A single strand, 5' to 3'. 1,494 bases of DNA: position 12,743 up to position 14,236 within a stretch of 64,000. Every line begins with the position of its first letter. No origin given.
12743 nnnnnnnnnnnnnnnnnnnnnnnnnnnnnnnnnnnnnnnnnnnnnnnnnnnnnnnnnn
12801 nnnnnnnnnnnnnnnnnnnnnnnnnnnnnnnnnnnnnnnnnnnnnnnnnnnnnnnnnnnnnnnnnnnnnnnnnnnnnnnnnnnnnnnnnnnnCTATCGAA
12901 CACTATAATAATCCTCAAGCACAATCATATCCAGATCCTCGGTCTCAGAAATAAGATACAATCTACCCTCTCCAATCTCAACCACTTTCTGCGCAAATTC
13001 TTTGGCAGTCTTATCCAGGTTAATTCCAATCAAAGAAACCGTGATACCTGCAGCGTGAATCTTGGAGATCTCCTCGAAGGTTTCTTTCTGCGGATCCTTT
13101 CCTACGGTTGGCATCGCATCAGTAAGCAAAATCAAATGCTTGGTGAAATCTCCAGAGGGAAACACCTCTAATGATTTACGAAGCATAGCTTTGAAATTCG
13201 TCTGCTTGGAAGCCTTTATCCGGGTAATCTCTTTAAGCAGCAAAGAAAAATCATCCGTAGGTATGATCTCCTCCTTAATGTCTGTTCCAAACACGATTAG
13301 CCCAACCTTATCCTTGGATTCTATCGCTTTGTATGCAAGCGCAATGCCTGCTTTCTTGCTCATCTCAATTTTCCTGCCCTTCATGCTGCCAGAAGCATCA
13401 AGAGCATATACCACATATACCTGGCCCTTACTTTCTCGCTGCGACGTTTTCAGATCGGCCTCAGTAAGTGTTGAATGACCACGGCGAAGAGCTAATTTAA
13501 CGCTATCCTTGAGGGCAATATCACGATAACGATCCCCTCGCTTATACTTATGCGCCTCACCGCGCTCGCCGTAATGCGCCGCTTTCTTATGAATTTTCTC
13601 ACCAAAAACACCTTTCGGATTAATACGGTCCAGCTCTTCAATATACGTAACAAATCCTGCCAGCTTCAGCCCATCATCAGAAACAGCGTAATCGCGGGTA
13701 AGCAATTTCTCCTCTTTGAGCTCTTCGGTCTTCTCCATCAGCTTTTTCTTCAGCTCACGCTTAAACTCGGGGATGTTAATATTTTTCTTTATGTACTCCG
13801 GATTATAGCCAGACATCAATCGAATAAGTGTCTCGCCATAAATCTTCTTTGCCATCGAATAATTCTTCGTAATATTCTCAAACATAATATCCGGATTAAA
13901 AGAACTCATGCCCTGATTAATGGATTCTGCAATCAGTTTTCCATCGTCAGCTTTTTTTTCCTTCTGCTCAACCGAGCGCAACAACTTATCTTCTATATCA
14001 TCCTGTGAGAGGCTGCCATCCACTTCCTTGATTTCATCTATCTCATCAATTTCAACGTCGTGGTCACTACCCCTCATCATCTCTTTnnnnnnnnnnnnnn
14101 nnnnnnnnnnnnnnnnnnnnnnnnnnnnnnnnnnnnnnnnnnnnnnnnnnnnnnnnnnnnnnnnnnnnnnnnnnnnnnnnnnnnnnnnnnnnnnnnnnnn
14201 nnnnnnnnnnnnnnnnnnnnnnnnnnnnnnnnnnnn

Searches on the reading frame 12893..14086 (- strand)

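Call 31: search_protein_families(library=ncbifam, proteins=[window:12893-14086:-], max_evalue=0.00001)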
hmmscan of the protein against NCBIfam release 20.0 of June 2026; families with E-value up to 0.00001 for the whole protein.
window:12893-14086:- (397 aa): 2 families
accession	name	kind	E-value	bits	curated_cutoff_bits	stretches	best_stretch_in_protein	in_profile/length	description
TIGR02442.1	Cob-chelat-sub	hypoth_equivalog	3.5e-17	62.1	779.45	1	169-377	413-638/641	putative cobaltochelatase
TIGR02031.1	BchD-ChlD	equivalog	2.7e-06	26.4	499.55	1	205-326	406-532/608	magnesium chelatase ATPase subunit D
